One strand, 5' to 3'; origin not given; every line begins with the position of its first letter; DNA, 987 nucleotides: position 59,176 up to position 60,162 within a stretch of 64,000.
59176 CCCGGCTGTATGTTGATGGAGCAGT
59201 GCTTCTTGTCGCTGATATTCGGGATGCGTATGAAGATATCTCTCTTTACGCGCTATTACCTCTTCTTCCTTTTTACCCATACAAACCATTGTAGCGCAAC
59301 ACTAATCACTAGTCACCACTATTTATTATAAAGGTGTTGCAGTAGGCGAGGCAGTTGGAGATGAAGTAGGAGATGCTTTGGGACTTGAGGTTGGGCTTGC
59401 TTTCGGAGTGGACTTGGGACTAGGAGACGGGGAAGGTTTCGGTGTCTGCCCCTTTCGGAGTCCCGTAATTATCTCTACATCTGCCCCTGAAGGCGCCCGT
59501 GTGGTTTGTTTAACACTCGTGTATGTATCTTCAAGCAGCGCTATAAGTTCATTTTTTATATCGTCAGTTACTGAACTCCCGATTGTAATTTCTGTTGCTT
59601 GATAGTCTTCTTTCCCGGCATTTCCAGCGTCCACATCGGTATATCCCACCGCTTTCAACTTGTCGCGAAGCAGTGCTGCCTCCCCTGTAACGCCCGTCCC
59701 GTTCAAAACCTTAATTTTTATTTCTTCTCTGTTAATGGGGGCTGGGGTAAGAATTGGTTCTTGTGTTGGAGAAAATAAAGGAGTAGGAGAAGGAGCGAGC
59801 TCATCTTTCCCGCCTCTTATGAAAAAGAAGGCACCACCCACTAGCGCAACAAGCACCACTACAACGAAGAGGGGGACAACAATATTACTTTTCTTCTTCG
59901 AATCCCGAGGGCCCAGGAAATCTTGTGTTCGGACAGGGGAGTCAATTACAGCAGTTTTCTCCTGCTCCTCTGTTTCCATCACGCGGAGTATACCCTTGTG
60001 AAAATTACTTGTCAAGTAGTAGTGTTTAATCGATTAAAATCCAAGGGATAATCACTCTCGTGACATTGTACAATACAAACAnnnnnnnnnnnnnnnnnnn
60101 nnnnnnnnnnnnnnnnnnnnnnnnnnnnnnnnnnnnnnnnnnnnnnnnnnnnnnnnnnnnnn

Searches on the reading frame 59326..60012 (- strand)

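Call 9: search_protein_families(library=pfam, proteins=[window:59326-60012:-], max_evalue=1)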
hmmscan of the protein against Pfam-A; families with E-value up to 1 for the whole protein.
window:59326-60012:- (228 aa): 1 family
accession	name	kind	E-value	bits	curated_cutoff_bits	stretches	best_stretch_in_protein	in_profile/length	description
PF13399.11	LytR_C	-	2.8e-09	38.2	22.2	1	97-184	1-83/86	LytR cell envelope-related transcriptional attenuator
